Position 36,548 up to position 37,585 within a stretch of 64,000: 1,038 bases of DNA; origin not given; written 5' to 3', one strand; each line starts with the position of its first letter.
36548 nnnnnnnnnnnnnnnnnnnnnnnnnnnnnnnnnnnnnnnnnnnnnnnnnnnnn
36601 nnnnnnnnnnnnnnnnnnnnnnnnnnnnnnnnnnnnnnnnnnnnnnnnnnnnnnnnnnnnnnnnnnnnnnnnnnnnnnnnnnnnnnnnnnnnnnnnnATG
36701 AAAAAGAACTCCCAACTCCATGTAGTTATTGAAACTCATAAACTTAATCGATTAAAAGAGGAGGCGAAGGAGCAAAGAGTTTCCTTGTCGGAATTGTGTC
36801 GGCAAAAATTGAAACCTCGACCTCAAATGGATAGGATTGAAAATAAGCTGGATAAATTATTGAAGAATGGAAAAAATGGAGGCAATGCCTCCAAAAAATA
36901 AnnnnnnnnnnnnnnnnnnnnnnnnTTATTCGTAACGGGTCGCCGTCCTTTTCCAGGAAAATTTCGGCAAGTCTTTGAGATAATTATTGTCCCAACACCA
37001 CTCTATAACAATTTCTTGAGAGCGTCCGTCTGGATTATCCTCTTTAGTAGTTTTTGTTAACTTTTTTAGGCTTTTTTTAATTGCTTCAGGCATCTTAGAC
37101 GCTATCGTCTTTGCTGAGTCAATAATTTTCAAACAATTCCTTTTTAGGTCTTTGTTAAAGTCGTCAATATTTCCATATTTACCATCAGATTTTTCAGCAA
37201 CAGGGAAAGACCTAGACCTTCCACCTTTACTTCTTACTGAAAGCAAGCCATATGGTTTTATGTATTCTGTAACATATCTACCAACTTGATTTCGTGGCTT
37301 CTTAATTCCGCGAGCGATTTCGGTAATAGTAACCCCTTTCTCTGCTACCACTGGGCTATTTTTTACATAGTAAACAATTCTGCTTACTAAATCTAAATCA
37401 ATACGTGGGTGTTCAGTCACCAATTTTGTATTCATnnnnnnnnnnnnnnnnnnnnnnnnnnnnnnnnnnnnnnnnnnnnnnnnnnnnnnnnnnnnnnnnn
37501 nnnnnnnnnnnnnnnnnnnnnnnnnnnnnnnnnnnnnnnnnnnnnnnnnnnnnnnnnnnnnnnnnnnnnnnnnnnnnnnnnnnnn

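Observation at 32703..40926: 8.2-kb integrated element in tRNA-Glu bounded by a 12-bp direct repeat, with unrecognisable cargo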

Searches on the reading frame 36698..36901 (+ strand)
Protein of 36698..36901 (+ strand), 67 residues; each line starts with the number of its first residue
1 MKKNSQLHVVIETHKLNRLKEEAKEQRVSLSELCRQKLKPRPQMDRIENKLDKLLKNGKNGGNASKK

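Call 8: search_protein_families(library=pfam, max_evalue=0.1, proteins=[window:36698-36901:+])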
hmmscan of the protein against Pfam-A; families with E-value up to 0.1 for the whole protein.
window:36698-36901:+ (67 aa): 2 families
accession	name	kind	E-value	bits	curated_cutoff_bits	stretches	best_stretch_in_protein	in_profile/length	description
PF19891.5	DUF6364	-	0.024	15.6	27.3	1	7-56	5-54/70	Family of unknown function (DUF6364)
PF21983.2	NikA-like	-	0.033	14.8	27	1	2-41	2-41/72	Mobilization protein NikA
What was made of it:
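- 36698..36901 (+): e67: ribbon-helix-helix protein, the most widely shared marker of the wider element network. Weak NikA-like and DUF6364 hits (call 8).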

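Call 10: search_protein_families(library=phrogs, max_evalue=0.01, proteins=[window:36698-36901:+])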
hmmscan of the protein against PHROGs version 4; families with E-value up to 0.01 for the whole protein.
window:36698-36901:+ (67 aa): 0 families

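Call 65: find_related_loci(query=A4, collection=metagenome_contigs, flank=10000)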
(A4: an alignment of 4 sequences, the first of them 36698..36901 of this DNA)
Query A4 (67 aa) in metagenome_contigs; peptide patterns used: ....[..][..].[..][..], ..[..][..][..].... (x = any residue, [..] = any of these).
130 stretches matched a pattern; 33 encode a relative of the query (tblastn E <= 1e-3); 33 distinct loci.
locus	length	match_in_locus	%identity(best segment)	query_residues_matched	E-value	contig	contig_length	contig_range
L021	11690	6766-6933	93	1-56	1e-30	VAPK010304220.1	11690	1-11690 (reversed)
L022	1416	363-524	61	4-57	5e-19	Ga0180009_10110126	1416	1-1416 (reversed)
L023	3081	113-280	64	1-56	5e-19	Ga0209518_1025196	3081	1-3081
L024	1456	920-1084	62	2-56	3e-18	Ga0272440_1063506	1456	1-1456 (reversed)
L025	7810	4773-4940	59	1-56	7e-18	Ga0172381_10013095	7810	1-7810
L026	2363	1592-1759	57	1-56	1e-17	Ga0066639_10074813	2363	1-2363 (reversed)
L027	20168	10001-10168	59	1-56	2e-17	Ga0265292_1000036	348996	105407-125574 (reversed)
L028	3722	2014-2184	60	1-57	2e-17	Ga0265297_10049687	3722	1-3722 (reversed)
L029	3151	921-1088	55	1-56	2e-17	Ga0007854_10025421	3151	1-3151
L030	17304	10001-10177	59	1-59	3e-16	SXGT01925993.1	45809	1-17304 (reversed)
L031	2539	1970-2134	53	2-56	8e-16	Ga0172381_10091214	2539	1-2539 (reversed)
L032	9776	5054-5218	55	4-58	9e-16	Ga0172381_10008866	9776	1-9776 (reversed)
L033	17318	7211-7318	86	1-36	2e-15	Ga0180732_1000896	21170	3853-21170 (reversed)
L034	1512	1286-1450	55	2-56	3e-14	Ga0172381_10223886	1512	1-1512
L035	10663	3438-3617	50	2-61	4e-14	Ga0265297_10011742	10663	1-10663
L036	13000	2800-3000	46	1-67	4e-13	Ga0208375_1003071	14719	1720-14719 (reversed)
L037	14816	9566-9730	53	1-55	5e-13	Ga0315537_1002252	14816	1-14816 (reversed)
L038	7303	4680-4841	54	1-54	6e-13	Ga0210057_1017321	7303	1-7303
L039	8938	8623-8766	50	1-48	2e-12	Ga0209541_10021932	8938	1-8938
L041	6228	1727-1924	44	2-67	7e-12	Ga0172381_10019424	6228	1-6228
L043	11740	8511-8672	52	1-54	1e-11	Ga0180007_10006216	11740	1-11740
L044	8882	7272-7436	47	1-55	3e-11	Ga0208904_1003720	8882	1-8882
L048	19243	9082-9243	54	3-56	2e-13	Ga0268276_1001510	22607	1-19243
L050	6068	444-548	63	21-55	5e-10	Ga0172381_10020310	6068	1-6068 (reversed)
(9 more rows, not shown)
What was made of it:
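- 36698..36901 (+): 33 related metagenome loci were found (call 65).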

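Call 66: find_related_loci(query=A4, collection=viral_contigs, flank=10000)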
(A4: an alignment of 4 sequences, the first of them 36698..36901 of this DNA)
Query A4 (67 aa) in viral_contigs; peptide patterns used: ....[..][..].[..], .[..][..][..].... (x = any residue, [..] = any of these).
33 stretches matched a pattern, but none encodes a relative of the query by tblastn (E <= 1e-3).

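Call 77: search_protein_families(library=pfam, max_evalue=0.01, proteins=[L037:2629-5655:-, L037:5636-6523:-, L037:6520-7908:-, L037:7898-8248:-, L037:8402-9334:-, L038:4054-4608:+, L039:499-1944:+, L036:3016-4137:+, L025:5307-6182:-, L025:4949-5272:-])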
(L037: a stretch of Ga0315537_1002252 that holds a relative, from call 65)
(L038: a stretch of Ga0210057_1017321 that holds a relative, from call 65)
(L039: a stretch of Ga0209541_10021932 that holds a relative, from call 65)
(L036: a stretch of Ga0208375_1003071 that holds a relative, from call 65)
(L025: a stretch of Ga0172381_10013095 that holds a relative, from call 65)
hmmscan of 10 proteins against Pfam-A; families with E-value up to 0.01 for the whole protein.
L037:2629-5655:- (1008 aa): 5 families
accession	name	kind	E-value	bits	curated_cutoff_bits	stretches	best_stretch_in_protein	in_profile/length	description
PF19044.6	P-loop_TraG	-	4.4e-24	85.3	25.8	1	496-798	28-344/413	TraG P-loop domain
PF01935.23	DUF87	-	6.9e-14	52.9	23.2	1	483-684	9-206/220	Helicase HerA, central domain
PF12846.13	AAA_10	-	1e-11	44.9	27.5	1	497-761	21-294/362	AAA-like domain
PF12666.12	PrgI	-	7.2e-05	23.7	27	1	12-69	2-64/91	PrgI family protein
PF06054.18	CoiA_nuc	-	0.0066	17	20.3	0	903-972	1-74/158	Competence protein CoiA, nuclease-like domain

L037:5636-6523:- (295 aa): 0 families

L037:6520-7908:- (462 aa): 0 families

L037:7898-8248:- (116 aa): 8 families
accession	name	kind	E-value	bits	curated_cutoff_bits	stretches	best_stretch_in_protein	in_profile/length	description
PF18895.5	T4SS_pilin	-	7.8e-15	55.2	26.6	1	51-114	9-71/71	Type IV secretion system pilin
PF04956.18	TrbC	-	2.7e-09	37.6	27.9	1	5-114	1-98/98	TrbC/VIRB2 pilin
PF14150.11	YesK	-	0.0012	19.4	25.2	1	65-111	5-51/81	YesK-like protein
PF01578.25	Cytochrom_C_asm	-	0.0012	19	29.9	0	65-114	159-207/212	Cytochrome C assembly protein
PF09991.14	DUF2232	-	0.005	16.5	27.8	0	3-56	81-134/290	Predicted membrane protein (DUF2232)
PF10642.14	Tom5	-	0.0073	16.7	26.1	0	87-114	17-44/46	Mitochondrial import receptor subunit or translocase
PF16962.11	ABC_export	-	0.0084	15.1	29.7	1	4-79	18-86/531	Putative ABC exporter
PF13803.12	DUF4184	-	0.0097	16.1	25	0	52-107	146-201/229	Domain of unknown function (DUF4184)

L037:8402-9334:- (310 aa): 4 families
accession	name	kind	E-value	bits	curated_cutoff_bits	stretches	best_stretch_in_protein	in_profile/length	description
PF01555.25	N6_N4_Mtase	-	8.4e-57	193.1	26.7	1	25-300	1-221/221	DNA methylase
PF09445.16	Methyltransf_15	-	6.9e-05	22.9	22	0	8-57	53-104/165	RNA cap guanine-N2 methyltransferase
PF08241.18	Methyltransf_11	-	0.0047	18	21.2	0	269-303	5-39/95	Methyltransferase domain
PF02086.21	MethyltransfD12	-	0.0073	16.5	22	0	260-299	20-59/253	D12 class N6 adenine-specific DNA methyltransferase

L038:4054-4608:+ (184 aa): 1 family
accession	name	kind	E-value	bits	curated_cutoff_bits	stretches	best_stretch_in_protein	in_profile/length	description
PF05063.20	MT-A70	-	4.4e-31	108.6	23.9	1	11-172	1-172/172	MT-A70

L039:499-1944:+ (481 aa): 3 families
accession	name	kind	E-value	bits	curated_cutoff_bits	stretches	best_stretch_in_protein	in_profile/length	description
PF00078.32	RVT_1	-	3.3e-20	73.1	29.6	1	66-277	8-205/205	Reverse transcriptase (RNA-dependent DNA polymerase)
PF14493.12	HTH_40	-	2.9e-16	59.9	27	1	373-460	1-89/89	Helix-turn-helix domain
PF22724.1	NCAB1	-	0.0037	17.8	27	0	27-67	88-129/140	NACHT C-terminal Alpha/Beta 1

L036:3016-4137:+ (373 aa): 2 families
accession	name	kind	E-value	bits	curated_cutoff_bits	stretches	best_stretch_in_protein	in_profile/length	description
PF01446.23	Rep_1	-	7.7e-15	55.5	33.2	1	97-197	8-114/253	Replication protein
PF23343.2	REP_ORF2-G2P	-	0.0059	17.3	27.8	0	137-281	6-97/99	Replication-associated protein ORF2/G2P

L025:5307-6182:- (291 aa): 1 family
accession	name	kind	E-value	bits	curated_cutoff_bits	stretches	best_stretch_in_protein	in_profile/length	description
PF02518.31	HATPase_c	-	0.00011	23.1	26.4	1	143-247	6-97/111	Histidine kinase-, DNA gyrase B-, and HSP90-like ATPase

L025:4949-5272:- (107 aa): 1 family
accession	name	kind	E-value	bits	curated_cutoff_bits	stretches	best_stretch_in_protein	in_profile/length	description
PF14213.11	DUF4325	-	0.0022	18.1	23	0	29-55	12-38/64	STAS-like domain of unknown function (DUF4325)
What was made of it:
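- On Integrative conjugative element (ICE): They are present in the e67-bearing relatives L030, L037-L039, L043, L044 and L048 (call 77).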

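Call 122: search_protein_families(library=pfam, max_evalue=0.001, proteins=[L036:4365-6104:+, L036:6101-8281:+, L036:10501-11460:+, L036:9107-9739:+, L025:808-2097:-, L050:611-2083:+, L050:3878-5062:-, L037:10387-12129:-, L037:12123-13070:-])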
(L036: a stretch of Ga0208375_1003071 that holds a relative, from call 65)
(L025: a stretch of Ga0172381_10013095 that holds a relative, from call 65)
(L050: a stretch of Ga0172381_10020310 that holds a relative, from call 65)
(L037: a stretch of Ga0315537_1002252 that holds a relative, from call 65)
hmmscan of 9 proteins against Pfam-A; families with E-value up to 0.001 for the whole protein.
L036:4365-6104:+ (579 aa): 2 families
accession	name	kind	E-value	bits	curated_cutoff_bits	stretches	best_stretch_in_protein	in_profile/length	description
PF01555.25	N6_N4_Mtase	-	1.6e-38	133.3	26.7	1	88-405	1-205/221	DNA methylase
PF03602.21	Cons_hypoth95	-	0.00015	21.9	24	0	72-101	99-127/182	Conserved hypothetical protein 95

L036:6101-8281:+ (726 aa): 7 families
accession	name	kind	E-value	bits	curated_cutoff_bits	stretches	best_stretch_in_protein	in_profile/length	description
PF04851.21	ResIII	-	3.6e-24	86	22.5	1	2-182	2-163/164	Type III restriction enzyme, res subunit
PF00270.35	DEAD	-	1.3e-10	41.8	26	1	27-184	13-162/167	DEAD/DEAH box helicase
PF18766.7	SWI2_SNF2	-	5.5e-09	36.4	26.7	1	7-187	1-161/221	SWI2/SNF2 ATPase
PF00271.37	Helicase_C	-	7.5e-07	29.8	23.5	1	269-354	25-109/110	Helicase conserved C-terminal domain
PF01637.24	ATPase_2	-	1.3e-06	28.8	33.2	1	19-167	11-133/225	ATPase domain predominantly from Archaea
PF25199.1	nSTAND_NTPase5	-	0.00028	21.2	34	0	11-69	24-80/145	Novel STAND NTPase 5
PF00004.35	AAA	-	0.0007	20.5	21.2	0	32-160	2-73/131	ATPase family associated with various cellular activities (AAA)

L036:10501-11460:+ (319 aa): 1 family
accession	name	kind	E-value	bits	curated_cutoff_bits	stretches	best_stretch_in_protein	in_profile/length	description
PF16162.10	KwaB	-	1.6e-22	80.9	26.3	1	118-304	1-186/186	Kiwa protein KwaB-like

L036:9107-9739:+ (210 aa): 2 families
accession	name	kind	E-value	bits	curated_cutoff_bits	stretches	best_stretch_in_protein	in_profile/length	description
PF18912.6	DZR_2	-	0.00036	20.8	27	1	17-59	10-53/56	Double zinc ribbon domain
PF12773.13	DZR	-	0.00047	20.7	27.3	1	17-59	1-42/45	Double zinc ribbon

L025:808-2097:- (429 aa): 1 family
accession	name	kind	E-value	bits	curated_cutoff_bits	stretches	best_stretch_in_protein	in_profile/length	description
PF02810.21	SEC-C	-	1.7e-09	37.8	20.4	1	10-27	1-18/19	SEC-C motif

L050:611-2083:+ (490 aa): 0 families

L050:3878-5062:- (394 aa): 0 families

L037:10387-12129:- (580 aa): 2 families
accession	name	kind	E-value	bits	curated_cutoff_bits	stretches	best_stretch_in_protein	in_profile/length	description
PF13589.12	HATPase_c_3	-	4.2e-22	79.1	25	1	28-145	3-114/137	Histidine kinase-, DNA gyrase B-, and HSP90-like ATPase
PF02518.31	HATPase_c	-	1.4e-06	29.2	26.4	1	32-108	9-76/111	Histidine kinase-, DNA gyrase B-, and HSP90-like ATPase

L037:12123-13070:- (315 aa): 4 families
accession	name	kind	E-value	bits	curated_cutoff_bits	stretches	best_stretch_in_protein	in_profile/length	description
PF00145.23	DNA_methylase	-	7.7e-75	252.7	22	1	6-312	2-324/324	C-5 cytosine-specific DNA methylase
PF13847.12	Methyltransf_31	-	2.1e-05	24.7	27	1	2-60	2-67/145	Methyltransferase domain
PF09445.16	Methyltransf_15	-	0.00015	21.8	22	1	7-48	4-44/165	RNA cap guanine-N2 methyltransferase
PF01728.25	FtsJ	-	0.00053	20.4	24.1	0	3-78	21-97/181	FtsJ-like methyltransferase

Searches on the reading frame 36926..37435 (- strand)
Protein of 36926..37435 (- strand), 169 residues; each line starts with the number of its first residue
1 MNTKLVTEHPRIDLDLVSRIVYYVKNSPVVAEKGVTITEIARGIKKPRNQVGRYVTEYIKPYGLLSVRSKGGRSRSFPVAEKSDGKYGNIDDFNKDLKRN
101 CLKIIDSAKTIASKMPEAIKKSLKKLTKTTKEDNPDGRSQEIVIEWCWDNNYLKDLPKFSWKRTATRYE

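Call 8: search_protein_families(library=pfam, max_evalue=0.1, proteins=[window:36926-37435:-])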
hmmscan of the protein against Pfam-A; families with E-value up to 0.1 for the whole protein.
window:36926-37435:- (169 aa): 2 families
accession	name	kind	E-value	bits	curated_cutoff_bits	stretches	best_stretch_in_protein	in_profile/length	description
PF07464.16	ApoLp-III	-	0.015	15.9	36.3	1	89-134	19-64/146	Apolipophorin-III precursor (apoLp-III)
PF17214.9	KH_TffA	-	0.093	13.2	22.6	0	19-46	30-57/68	Transcription termination factor FttA, KH domain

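Call 10: search_protein_families(library=phrogs, max_evalue=0.01, proteins=[window:36926-37435:-])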
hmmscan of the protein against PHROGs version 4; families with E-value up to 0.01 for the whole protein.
window:36926-37435:- (169 aa): 0 families

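Call 39: search_protein_families(library=padloc, max_evalue=0.01, proteins=[window:36926-37435:-])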
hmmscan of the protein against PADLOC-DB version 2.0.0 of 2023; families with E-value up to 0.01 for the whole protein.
window:36926-37435:- (169 aa): 0 families

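Call 87: search_protein_families(library=ncbifam, max_evalue=0.05, proteins=[window:36926-37435:-])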
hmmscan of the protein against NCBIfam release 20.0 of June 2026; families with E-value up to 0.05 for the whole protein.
window:36926-37435:- (169 aa): 0 families
